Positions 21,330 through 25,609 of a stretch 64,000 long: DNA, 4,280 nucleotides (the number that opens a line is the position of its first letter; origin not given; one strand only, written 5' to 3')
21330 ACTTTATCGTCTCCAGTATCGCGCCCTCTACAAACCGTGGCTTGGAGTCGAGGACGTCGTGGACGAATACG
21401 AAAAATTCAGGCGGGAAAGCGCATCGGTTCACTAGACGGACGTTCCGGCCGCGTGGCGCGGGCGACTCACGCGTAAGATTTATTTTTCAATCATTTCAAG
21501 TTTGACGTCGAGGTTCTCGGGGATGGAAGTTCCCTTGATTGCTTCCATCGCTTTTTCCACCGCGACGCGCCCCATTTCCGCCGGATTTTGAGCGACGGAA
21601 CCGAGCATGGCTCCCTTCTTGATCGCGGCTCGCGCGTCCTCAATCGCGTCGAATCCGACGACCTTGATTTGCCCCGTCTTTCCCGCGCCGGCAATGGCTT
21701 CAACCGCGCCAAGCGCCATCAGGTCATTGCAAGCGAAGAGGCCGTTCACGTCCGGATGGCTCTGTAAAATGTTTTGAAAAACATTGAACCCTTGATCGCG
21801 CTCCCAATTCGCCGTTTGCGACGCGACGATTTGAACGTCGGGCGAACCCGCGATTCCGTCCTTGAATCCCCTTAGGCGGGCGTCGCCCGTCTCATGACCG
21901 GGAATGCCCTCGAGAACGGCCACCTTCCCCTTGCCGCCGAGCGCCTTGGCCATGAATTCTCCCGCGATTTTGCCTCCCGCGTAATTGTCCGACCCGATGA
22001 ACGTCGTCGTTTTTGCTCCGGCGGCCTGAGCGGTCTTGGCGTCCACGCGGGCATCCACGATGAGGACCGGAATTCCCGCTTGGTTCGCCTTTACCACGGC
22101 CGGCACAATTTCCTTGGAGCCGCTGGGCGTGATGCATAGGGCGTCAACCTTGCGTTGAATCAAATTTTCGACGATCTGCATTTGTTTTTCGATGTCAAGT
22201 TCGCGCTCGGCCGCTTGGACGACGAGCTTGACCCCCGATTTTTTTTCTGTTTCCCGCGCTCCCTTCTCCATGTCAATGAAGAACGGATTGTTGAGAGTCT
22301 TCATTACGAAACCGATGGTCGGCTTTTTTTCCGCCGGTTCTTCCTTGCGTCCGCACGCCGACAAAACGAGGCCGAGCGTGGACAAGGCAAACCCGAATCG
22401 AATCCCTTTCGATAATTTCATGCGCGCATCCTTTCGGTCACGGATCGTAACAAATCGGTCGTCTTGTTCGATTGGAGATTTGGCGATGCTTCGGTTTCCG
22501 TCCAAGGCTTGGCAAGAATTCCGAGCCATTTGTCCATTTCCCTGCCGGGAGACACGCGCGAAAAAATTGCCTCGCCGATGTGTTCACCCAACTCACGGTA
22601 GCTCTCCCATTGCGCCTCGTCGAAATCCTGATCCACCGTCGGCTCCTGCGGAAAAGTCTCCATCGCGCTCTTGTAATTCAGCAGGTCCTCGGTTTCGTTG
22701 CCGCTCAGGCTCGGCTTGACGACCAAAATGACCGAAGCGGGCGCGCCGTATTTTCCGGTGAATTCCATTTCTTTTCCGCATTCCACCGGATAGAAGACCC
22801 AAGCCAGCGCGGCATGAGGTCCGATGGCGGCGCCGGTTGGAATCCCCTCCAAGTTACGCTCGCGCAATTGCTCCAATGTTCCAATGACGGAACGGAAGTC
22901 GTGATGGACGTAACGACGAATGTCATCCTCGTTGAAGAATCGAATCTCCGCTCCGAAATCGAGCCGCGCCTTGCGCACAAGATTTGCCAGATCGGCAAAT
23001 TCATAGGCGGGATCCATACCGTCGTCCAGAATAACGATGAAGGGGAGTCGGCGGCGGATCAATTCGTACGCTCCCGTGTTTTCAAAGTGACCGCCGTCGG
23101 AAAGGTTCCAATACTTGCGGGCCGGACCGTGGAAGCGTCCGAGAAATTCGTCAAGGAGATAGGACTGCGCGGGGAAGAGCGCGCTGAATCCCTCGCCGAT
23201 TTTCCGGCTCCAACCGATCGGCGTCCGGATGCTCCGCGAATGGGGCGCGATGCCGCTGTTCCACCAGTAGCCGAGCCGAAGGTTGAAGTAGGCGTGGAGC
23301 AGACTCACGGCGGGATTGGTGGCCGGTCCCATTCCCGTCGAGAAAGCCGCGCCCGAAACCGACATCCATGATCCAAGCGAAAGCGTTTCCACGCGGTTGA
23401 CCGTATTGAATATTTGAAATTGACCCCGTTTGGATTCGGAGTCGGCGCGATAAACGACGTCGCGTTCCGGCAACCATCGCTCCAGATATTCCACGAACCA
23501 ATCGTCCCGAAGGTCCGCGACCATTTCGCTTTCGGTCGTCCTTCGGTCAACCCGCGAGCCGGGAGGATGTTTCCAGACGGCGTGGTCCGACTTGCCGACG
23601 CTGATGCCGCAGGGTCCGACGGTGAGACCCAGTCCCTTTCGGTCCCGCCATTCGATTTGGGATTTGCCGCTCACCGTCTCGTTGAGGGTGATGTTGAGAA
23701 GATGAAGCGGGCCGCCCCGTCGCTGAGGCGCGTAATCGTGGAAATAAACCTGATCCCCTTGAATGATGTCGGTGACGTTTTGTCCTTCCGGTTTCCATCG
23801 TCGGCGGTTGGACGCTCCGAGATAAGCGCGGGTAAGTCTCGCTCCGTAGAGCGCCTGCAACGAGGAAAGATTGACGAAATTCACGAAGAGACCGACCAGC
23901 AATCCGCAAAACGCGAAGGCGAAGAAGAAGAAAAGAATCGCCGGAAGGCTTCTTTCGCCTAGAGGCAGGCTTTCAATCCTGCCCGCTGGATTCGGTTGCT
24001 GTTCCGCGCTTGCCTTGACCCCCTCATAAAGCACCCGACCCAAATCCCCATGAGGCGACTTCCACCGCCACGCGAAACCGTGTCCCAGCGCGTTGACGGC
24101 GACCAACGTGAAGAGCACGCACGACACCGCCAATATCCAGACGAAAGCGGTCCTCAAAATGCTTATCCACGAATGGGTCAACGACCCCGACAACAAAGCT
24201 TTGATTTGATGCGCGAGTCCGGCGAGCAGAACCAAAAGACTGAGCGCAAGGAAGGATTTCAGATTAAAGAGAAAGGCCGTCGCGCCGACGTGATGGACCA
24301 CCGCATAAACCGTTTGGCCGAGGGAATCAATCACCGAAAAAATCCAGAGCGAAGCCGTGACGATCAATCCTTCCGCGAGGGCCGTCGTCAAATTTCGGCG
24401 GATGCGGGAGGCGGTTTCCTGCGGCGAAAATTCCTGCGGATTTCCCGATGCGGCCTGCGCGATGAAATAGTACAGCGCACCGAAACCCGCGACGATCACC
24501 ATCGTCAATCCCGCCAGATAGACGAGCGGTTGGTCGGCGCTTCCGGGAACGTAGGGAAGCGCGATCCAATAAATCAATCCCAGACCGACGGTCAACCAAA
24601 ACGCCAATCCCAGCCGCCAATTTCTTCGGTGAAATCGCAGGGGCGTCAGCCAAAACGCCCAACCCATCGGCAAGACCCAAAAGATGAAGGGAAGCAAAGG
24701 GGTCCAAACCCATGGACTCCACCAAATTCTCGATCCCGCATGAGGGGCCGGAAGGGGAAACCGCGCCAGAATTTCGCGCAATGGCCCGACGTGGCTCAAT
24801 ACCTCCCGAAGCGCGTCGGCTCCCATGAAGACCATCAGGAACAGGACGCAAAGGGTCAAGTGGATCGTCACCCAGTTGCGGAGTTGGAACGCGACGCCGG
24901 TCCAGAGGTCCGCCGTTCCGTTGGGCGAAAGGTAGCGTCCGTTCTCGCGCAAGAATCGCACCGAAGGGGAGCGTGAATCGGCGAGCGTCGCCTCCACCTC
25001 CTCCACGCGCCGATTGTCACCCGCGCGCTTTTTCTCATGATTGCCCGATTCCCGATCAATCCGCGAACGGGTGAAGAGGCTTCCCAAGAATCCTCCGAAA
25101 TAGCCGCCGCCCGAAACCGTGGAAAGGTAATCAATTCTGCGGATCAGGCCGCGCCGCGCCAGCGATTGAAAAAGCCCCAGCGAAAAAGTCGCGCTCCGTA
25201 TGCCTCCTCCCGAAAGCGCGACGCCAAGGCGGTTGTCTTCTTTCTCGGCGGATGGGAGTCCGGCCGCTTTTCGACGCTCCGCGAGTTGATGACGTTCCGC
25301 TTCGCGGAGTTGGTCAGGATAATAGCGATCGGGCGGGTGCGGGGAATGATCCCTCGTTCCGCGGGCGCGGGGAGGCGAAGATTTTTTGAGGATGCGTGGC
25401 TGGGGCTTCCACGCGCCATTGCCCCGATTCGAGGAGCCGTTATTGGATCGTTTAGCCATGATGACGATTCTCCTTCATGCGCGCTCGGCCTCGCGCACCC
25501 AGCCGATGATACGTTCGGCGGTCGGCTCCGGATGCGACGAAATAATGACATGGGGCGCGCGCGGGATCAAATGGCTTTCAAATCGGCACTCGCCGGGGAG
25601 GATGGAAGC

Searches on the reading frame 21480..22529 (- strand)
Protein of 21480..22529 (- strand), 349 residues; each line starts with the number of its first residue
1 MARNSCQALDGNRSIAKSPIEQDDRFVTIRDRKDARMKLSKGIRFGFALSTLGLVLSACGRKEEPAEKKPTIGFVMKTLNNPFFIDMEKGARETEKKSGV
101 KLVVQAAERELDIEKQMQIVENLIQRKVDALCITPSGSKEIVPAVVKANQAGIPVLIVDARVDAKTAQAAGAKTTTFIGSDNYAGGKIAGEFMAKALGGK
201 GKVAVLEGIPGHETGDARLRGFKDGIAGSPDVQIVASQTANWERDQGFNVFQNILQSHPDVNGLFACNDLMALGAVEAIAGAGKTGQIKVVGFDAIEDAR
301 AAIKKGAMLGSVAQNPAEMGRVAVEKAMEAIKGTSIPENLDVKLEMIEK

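Call 17: search_protein_families(library=pfam, proteins=[window:21480-22529:-], max_evalue=0.001)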
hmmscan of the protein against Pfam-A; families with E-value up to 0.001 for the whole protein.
window:21480-22529:- (349 aa): 3 families
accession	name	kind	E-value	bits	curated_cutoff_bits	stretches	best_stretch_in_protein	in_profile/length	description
PF13407.12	Peripla_BP_4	-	1.1e-68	232.1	35.1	1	72-334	1-257/258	Periplasmic binding protein domain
PF00532.27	Peripla_BP_1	-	3.8e-26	92.6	22.2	1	70-343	2-274/281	Periplasmic binding proteins and sugar binding domain of LacI family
PF13377.12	Peripla_BP_3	-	1e-13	52.1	26.5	1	206-339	15-153/167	Periplasmic binding protein-like domain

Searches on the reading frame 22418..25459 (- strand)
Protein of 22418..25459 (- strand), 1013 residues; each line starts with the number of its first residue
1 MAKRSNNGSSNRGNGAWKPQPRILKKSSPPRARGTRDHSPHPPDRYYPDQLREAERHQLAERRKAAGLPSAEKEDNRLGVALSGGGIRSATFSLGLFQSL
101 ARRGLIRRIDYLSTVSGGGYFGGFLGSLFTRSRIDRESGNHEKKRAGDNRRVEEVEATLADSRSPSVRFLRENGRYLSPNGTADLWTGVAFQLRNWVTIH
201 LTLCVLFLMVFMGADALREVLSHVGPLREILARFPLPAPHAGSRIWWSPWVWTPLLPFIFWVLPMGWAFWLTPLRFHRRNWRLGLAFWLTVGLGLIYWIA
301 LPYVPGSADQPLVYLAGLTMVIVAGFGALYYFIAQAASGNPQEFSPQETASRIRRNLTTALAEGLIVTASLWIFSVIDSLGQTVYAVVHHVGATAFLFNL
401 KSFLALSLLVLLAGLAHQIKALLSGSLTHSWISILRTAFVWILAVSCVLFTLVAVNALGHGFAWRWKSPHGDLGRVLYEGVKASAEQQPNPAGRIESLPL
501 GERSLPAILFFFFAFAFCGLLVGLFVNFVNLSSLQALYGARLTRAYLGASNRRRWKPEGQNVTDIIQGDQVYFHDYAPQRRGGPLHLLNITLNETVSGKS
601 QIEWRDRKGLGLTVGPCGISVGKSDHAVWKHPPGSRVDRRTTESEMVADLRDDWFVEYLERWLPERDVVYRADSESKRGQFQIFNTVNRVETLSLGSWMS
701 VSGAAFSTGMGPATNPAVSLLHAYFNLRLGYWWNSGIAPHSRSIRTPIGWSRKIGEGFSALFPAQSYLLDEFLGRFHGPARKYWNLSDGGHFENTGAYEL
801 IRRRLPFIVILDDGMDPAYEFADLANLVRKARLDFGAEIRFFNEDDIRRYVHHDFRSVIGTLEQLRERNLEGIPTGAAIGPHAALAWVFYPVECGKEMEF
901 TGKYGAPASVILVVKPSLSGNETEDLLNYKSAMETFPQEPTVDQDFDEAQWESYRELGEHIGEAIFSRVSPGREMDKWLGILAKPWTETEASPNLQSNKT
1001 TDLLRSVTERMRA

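Call 17: search_protein_families(library=pfam, proteins=[window:22418-25459:-], max_evalue=0.001)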
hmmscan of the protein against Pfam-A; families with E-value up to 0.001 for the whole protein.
window:22418-25459:- (1013 aa): 1 family
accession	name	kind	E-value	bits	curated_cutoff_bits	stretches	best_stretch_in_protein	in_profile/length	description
PF01734.28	Patatin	-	2.4e-05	25.1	27.7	1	81-157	2-70/191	Patatin-like phospholipase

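Call 64: search_protein_families(library=ncbifam, proteins=[window:22418-25456:-], max_evalue=1)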
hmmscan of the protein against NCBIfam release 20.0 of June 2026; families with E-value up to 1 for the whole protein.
window:22418-25456:- (1012 aa): 0 families
